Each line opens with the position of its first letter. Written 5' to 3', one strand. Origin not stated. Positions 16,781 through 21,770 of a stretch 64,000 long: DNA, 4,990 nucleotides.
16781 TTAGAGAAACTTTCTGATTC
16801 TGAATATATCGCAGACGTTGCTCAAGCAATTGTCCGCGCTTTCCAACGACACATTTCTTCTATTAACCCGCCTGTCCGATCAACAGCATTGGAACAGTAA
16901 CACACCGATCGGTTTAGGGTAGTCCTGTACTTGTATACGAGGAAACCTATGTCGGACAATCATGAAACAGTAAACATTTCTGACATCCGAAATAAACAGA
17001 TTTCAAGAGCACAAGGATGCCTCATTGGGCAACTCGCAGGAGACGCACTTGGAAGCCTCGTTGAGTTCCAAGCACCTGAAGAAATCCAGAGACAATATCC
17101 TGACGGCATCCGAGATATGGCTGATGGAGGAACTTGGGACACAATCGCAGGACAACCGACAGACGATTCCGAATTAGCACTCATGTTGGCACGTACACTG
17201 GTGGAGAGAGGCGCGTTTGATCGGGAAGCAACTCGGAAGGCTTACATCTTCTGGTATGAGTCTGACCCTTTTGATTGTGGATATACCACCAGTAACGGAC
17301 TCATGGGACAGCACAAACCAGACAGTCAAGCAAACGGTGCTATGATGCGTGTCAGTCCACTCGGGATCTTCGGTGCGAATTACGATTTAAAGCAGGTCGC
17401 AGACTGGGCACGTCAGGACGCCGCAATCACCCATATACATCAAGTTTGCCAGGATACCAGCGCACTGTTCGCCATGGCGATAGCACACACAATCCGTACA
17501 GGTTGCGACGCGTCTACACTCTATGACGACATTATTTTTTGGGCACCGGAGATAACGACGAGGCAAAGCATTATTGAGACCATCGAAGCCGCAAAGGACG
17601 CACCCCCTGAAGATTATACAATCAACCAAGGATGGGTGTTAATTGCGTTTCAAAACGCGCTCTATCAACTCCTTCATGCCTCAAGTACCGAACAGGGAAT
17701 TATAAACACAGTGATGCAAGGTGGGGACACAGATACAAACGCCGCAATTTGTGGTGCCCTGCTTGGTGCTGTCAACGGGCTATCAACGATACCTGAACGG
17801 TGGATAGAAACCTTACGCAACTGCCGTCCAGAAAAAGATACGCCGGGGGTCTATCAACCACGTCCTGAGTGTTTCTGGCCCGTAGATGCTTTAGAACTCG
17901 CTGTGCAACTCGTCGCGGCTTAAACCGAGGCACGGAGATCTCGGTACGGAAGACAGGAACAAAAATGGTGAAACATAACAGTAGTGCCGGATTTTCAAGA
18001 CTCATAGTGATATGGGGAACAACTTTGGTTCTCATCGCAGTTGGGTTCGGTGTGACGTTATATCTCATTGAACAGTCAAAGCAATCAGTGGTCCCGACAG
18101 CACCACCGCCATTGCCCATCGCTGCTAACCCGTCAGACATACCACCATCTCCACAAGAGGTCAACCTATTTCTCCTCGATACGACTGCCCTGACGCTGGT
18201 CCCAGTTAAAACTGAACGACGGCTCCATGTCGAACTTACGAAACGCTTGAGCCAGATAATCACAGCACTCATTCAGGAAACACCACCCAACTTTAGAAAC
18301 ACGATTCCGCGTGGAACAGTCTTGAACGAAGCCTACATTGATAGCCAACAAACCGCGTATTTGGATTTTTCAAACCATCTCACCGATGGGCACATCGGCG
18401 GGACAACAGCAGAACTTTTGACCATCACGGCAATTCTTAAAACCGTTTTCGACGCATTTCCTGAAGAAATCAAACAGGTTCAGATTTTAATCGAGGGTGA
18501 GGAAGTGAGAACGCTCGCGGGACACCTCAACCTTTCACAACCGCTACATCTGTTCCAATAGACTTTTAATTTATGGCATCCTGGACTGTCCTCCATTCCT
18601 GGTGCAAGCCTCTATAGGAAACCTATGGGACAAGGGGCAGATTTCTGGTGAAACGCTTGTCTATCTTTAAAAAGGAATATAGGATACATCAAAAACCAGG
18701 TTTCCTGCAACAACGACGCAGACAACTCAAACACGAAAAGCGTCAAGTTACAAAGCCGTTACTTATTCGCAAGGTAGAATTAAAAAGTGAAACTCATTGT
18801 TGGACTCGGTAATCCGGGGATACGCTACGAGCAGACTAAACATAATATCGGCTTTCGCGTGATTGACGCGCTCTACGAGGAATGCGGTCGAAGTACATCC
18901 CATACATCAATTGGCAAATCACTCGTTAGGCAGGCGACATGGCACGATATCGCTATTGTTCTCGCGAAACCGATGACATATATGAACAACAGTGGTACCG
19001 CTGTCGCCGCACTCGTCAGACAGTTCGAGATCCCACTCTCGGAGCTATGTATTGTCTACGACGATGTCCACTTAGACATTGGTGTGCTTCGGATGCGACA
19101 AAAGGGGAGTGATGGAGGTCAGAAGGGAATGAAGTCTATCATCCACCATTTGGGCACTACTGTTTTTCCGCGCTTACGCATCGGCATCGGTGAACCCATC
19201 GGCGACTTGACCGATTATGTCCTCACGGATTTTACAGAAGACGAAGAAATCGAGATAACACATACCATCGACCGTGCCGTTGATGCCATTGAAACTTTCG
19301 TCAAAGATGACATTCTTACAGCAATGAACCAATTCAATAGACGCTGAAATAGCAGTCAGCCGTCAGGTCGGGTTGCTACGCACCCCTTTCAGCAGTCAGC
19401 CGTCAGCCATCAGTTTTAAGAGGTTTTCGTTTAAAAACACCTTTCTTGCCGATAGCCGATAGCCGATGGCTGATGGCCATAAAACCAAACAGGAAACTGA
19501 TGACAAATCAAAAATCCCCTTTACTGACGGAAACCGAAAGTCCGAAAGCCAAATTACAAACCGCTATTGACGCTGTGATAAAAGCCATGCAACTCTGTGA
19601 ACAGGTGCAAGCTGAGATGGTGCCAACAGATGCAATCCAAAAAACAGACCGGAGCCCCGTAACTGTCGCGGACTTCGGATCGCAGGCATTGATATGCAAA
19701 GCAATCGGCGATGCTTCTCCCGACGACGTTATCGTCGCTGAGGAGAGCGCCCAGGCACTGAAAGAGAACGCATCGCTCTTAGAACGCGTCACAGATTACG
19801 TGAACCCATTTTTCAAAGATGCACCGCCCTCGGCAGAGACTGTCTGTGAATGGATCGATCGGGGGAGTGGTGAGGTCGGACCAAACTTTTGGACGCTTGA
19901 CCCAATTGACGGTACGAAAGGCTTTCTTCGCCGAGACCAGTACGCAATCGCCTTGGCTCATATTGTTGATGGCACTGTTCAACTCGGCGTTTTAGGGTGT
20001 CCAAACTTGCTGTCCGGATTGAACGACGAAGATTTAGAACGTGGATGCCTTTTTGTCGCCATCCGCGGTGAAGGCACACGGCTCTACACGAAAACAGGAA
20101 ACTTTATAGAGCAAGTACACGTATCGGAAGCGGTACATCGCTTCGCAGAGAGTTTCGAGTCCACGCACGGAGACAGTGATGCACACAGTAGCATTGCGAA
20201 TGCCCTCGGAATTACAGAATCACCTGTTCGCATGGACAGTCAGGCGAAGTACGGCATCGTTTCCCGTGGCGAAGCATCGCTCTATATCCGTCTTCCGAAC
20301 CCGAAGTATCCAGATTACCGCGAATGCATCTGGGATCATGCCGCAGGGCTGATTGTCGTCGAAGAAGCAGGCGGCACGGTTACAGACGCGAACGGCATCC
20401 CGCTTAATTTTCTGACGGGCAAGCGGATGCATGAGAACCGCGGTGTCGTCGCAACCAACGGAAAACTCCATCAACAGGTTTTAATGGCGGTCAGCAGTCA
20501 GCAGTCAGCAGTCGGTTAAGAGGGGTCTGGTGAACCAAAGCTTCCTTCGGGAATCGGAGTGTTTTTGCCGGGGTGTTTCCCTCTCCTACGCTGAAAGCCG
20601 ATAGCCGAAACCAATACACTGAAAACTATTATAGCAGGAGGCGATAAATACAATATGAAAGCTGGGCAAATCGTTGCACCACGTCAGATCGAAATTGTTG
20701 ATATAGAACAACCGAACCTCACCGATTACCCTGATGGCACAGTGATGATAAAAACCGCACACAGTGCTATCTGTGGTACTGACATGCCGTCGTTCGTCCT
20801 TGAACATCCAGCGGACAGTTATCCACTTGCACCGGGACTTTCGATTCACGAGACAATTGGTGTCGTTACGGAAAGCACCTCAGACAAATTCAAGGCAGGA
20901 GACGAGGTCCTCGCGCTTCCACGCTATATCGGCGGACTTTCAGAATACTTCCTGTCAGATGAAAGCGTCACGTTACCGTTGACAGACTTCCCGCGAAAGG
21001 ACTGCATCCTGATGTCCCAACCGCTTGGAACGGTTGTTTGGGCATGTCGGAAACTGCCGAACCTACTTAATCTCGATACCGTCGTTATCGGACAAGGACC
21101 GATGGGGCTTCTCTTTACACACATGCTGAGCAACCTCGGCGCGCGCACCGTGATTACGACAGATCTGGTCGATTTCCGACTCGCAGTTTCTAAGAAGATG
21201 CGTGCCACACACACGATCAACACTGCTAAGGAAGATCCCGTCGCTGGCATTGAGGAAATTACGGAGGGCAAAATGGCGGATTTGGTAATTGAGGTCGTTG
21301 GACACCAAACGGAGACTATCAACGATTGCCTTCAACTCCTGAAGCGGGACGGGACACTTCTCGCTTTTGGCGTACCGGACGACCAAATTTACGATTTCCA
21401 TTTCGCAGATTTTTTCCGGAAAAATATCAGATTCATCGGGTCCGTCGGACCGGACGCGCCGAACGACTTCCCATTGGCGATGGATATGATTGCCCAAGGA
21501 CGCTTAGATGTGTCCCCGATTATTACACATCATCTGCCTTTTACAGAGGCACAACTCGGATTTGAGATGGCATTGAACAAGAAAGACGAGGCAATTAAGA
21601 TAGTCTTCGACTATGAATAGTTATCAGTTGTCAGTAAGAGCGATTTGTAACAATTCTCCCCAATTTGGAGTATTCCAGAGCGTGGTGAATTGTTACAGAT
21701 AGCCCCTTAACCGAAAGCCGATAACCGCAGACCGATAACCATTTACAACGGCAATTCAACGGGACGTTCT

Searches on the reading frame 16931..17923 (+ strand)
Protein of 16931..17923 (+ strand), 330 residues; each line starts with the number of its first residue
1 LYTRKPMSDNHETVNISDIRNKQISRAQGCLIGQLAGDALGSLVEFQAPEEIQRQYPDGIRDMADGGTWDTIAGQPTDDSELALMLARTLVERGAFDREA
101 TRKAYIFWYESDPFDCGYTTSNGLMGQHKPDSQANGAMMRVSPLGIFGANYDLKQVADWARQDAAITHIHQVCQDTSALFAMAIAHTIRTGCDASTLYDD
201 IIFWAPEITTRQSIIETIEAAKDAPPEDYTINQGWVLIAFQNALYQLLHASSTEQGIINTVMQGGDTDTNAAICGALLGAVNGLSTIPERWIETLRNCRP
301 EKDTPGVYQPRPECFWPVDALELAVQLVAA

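Call 79: search_protein_families(library=pfam, proteins=[window:16931-17923:+], max_evalue=0.00001)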
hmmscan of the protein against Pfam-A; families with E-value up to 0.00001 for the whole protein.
window:16931-17923:+ (330 aa): 1 family
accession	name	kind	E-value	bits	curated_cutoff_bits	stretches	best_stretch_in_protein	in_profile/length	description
PF03747.19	ADP_ribosyl_GH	-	1.7e-61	208.9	26.2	1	29-290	1-287/287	ADP-ribosylglycohydrolase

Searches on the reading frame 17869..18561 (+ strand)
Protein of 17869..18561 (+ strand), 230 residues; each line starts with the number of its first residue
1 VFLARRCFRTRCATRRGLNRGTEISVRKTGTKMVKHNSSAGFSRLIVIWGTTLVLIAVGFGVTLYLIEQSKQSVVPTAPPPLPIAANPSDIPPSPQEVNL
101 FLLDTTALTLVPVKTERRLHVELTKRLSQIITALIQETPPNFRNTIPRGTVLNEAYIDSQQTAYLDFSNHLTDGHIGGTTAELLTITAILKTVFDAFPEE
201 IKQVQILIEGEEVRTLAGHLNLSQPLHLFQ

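Call 79: search_protein_families(library=pfam, proteins=[window:17869-18561:+], max_evalue=0.00001)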
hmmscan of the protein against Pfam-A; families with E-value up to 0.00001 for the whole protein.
window:17869-18561:+ (230 aa): 1 family
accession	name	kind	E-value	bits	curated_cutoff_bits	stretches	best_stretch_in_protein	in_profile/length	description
PF10646.14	Germane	-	1.6e-15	58.2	23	1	100-213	2-116/117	Sporulation and spore germination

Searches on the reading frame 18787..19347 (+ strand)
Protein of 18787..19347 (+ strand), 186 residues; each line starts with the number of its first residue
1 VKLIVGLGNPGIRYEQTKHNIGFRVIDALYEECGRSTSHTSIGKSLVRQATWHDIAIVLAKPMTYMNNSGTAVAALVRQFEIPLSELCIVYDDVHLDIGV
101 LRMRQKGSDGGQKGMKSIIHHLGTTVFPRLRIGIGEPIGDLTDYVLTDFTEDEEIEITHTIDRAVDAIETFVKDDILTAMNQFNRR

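Call 24: search_protein_families(library=pfam, proteins=[window:18787-19347:+])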
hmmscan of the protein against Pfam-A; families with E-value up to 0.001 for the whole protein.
window:18787-19347:+ (186 aa): 1 family
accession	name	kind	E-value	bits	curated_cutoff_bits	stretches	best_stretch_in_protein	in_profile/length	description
PF01195.25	Pept_tRNA_hydro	-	5.2e-63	212.6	27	1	3-184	1-183/183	Peptidyl-tRNA hydrolase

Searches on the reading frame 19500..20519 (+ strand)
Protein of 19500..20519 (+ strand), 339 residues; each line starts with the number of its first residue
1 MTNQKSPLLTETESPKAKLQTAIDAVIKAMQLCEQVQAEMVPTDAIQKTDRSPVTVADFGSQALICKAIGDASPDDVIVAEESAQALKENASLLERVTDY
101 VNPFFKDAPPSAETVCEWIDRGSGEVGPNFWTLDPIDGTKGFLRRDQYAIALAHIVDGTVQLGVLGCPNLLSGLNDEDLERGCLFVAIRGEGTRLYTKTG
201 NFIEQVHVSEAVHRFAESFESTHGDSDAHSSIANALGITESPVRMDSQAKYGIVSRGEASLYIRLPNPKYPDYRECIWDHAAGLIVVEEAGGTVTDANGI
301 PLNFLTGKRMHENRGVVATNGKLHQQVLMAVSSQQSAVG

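Call 24: search_protein_families(library=pfam, proteins=[window:19500-20519:+])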
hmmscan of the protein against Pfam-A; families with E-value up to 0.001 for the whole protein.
window:19500-20519:+ (339 aa): 1 family
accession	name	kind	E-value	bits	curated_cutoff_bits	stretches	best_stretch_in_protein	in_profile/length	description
PF00459.30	Inositol_P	-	2.7e-42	145.6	27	1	20-333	7-268/271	Inositol monophosphatase family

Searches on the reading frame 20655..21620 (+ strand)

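Call 24: search_protein_families(library=pfam, proteins=[window:20655-21620:+])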
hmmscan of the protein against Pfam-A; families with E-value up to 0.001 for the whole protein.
window:20655-21620:+ (321 aa): 4 families
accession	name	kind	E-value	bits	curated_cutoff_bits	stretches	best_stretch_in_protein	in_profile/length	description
PF00107.32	ADH_zinc_N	-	2.3e-24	86.2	31.8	1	149-280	1-128/129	Zinc-binding dehydrogenase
PF16912.11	Glu_dehyd_C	-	7.9e-11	42.3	34.9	1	142-319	34-210/211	Glucose dehydrogenase C-terminus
PF08240.17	ADH_N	-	1.9e-07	31.7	23.5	1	27-108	2-101/104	Alcohol dehydrogenase GroES-like domain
PF13602.12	ADH_zinc_N_2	-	3.7e-06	28.3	27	1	184-300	3-117/134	Zinc-binding dehydrogenase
